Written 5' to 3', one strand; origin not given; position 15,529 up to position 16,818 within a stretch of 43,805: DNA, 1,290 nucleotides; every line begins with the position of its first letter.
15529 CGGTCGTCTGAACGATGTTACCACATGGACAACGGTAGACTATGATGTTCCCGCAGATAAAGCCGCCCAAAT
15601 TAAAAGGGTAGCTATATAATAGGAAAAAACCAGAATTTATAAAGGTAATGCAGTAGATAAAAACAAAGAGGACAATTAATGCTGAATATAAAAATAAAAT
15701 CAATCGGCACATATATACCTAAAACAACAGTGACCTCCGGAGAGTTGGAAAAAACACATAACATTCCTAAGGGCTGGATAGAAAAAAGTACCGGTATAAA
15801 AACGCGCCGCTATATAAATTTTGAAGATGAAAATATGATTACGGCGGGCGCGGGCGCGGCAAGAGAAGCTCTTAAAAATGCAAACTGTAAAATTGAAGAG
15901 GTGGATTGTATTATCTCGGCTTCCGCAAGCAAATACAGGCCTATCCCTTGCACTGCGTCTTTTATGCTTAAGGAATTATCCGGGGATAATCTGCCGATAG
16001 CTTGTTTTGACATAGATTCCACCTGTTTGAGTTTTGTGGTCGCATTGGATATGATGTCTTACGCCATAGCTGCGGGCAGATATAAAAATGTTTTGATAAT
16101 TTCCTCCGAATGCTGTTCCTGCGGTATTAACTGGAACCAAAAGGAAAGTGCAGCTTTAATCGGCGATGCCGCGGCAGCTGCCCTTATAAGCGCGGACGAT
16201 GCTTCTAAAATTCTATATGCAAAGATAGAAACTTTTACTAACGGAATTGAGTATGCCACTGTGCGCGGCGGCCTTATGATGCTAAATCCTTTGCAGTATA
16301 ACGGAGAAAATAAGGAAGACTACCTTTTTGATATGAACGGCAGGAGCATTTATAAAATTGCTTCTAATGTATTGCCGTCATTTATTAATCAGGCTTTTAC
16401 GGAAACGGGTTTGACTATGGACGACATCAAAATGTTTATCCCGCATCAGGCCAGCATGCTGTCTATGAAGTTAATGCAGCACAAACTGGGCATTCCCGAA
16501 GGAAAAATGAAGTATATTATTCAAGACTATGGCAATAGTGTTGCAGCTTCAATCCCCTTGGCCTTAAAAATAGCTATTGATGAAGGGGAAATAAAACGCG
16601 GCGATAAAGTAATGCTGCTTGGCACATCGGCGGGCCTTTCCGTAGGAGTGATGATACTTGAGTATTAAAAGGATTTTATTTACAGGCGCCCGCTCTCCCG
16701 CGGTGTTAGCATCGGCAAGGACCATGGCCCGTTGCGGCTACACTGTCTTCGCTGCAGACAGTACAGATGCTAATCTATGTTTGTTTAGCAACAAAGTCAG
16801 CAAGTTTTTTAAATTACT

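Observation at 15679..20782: Translationally coupled five-gene cassette with Ole/beta-lactone-like logic built from non-canonical parts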

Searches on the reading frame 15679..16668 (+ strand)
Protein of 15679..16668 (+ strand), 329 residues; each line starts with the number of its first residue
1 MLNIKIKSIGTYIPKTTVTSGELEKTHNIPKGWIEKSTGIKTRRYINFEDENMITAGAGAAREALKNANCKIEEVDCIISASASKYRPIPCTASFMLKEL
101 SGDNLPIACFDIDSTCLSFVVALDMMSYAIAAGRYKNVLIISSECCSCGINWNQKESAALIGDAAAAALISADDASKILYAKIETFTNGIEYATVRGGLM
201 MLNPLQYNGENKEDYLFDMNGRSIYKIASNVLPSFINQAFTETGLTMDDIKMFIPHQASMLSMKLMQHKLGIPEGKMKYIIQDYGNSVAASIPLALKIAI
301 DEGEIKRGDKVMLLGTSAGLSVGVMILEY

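Call 3: search_protein_families(library=pfam, proteins=[window:15679-16668:+], max_evalue=0.01)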
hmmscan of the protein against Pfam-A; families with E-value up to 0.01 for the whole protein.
window:15679-16668:+ (329 aa): 2 families
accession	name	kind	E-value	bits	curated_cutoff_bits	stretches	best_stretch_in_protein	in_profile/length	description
PF08541.16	ACP_syn_III_C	-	2.7e-27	95.2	26.6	1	242-329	3-90/90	3-Oxoacyl-[acyl-carrier-protein (ACP)] synthase III C terminal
PF08545.16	ACP_syn_III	-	1.8e-19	69.9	24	1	110-184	1-77/80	3-Oxoacyl-[acyl-carrier-protein (ACP)] synthase III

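Call 4: search_protein_families(library=ncbifam, proteins=[window:15679-16668:+], max_evalue=0.01)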
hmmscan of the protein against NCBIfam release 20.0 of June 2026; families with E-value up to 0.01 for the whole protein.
window:15679-16668:+ (329 aa): 18 families
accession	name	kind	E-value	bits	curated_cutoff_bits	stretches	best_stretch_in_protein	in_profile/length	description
NF005541.0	PRK07204.1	equivalog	4.2e-118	394.5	402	1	3-329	4-329/329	beta-ketoacyl-ACP synthase III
NF006829.0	PRK09352.1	subfamily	1.7e-71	240.9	249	1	2-328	3-320/322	beta-ketoacyl-ACP synthase 3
TIGR00747.1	fabH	subfamily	6.9e-61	206.1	292.1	1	4-328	3-321/322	beta-ketoacyl-ACP synthase III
NF004623.0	PRK05963.1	equivalog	3.3e-49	167.9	437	1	5-327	7-326/328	beta-ketoacyl-ACP synthase III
NF005703.0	PRK07515.1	equivalog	1.6e-34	119.4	304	1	54-328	97-371/373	beta-ketoacyl-ACP synthase III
NF006720.0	PRK09258.1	equivalog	2.5e-34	119.1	285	2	3-145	5-152/338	3-oxoacyl-ACP synthase III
NF005308.0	PRK06840.1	equivalog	3.3e-27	95.4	315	1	3-327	4-333/339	3-oxoacyl-ACP synthase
NF003274.0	PRK04262.1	equivalog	7.7e-17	61.3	244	1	4-315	3-294/347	hydroxymethylglutaryl-CoA synthase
NF009519.0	PRK12880.1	equivalog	2.3e-15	56.8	436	1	34-328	42-337/353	beta-ketoacyl-ACP synthase III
NF005293.2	PRK06816.1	subfamily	1.4e-14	54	450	2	235-327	277-375/378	StlD/DarB family beta-ketosynthase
NF053539.1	resorcinol_DarB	exception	5.3e-10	39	550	1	236-314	277-360/377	dialkylresorcinol biosynthesis protein DarB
TIGR01835.1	HMG-CoA-S_prok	equivalog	6.1e-09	35.1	360.35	1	4-178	1-168/382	hydroxymethylglutaryl-CoA synthase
NF042429.2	DHPHCoAsyn_DpgA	equivalog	3e-08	33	425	1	50-325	67-346/350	3,5-dihydroxyphenylacetyl-CoA synthase DpgA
TIGR00748.1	HMG_CoA_syn_Arc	equivalog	3.4e-08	33.1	353.35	1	6-318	4-296/345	hydroxymethylglutaryl-CoA synthase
NF004715.0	PRK06059.1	equivalog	0.001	18.2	424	1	52-149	22-118/399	lipid-transfer protein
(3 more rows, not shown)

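Call 18: search_solved_structures(query=window:15679-16665:+, max_evalue=1e-10)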
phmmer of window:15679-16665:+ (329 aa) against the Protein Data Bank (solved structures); distinct sequences matched with E-value up to 1e-10: 61 (the best 60 are shown).
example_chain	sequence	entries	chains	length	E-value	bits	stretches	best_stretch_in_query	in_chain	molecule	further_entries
4v2p_A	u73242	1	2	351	2e-55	191.5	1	3-327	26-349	KETOSYNTHASE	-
4yuc_A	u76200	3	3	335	6.8e-55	189.7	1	3-327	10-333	CorB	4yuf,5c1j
2ebd_A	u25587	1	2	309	1.1e-49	172.6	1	4-329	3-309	3-oxoacyl-[acyl-carrier-protein] synthase 3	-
4ryb_A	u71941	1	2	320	9e-46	159.8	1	4-329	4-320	3-oxoacyl-[acyl-carrier-protein] synthase 3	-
1ub7_A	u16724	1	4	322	2.6e-39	138.6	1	6-327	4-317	3-oxoacyl-[acyl-carrier protein] synthase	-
1zow_A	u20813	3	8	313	5.2e-39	137.6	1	2-328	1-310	3-oxoacyl-[acyl-carrier-protein] synthase III | 3-oxoacyl-[acyl-carrier-protein] synthase 3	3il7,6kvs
8vd9_A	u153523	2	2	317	5.6e-39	137.5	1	6-327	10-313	Beta-ketoacyl-[acyl-carrier-protein] synthase III 1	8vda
8vdb_A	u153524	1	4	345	2.9e-37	131.8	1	3-326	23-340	Beta-ketoacyl-[acyl-carrier-protein] synthase III 2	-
4dfe_A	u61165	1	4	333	8.7e-37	130.3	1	6-329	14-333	3-oxoacyl-[acyl-carrier-protein] synthase 3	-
5bqs_A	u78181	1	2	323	6.6e-36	127.4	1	5-327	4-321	3-oxoacyl-[acyl-carrier-protein] synthase 3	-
4wzu_A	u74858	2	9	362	2.1e-35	125.7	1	7-324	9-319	3-oxoacyl-[acyl-carrier-protein] synthase 3 protein 2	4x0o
3il3_A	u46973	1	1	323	2.9e-34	122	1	2-323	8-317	3-oxoacyl-[acyl-carrier-protein] synthase 3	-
4x9k_A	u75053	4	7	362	3.8e-34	121.6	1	7-324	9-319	3-oxoacyl-[acyl-carrier-protein] synthase 3 protein 2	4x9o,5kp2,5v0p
6a9n_A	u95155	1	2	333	2.2e-33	119.1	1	15-323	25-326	3-oxoacyl-[acyl-carrier-protein] synthase 3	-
1mzj_A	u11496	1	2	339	4.1e-32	114.9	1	6-323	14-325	Beta-ketoacylsynthase III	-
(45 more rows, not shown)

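Call 34: search_solved_structures(query=window:15679-16665:+, max_evalue=1e-45, show_alignments=4)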
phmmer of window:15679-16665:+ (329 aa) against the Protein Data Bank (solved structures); distinct sequences matched with E-value up to 1e-45: 4.
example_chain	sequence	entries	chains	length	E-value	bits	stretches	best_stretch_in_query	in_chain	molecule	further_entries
4v2p_A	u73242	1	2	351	2e-55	191.5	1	3-327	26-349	KETOSYNTHASE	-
4yuc_A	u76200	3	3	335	6.8e-55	189.7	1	3-327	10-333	CorB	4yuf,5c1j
2ebd_A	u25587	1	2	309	1.1e-49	172.6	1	4-329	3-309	3-oxoacyl-[acyl-carrier-protein] synthase 3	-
4ryb_A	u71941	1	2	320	9e-46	159.8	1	4-329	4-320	3-oxoacyl-[acyl-carrier-protein] synthase 3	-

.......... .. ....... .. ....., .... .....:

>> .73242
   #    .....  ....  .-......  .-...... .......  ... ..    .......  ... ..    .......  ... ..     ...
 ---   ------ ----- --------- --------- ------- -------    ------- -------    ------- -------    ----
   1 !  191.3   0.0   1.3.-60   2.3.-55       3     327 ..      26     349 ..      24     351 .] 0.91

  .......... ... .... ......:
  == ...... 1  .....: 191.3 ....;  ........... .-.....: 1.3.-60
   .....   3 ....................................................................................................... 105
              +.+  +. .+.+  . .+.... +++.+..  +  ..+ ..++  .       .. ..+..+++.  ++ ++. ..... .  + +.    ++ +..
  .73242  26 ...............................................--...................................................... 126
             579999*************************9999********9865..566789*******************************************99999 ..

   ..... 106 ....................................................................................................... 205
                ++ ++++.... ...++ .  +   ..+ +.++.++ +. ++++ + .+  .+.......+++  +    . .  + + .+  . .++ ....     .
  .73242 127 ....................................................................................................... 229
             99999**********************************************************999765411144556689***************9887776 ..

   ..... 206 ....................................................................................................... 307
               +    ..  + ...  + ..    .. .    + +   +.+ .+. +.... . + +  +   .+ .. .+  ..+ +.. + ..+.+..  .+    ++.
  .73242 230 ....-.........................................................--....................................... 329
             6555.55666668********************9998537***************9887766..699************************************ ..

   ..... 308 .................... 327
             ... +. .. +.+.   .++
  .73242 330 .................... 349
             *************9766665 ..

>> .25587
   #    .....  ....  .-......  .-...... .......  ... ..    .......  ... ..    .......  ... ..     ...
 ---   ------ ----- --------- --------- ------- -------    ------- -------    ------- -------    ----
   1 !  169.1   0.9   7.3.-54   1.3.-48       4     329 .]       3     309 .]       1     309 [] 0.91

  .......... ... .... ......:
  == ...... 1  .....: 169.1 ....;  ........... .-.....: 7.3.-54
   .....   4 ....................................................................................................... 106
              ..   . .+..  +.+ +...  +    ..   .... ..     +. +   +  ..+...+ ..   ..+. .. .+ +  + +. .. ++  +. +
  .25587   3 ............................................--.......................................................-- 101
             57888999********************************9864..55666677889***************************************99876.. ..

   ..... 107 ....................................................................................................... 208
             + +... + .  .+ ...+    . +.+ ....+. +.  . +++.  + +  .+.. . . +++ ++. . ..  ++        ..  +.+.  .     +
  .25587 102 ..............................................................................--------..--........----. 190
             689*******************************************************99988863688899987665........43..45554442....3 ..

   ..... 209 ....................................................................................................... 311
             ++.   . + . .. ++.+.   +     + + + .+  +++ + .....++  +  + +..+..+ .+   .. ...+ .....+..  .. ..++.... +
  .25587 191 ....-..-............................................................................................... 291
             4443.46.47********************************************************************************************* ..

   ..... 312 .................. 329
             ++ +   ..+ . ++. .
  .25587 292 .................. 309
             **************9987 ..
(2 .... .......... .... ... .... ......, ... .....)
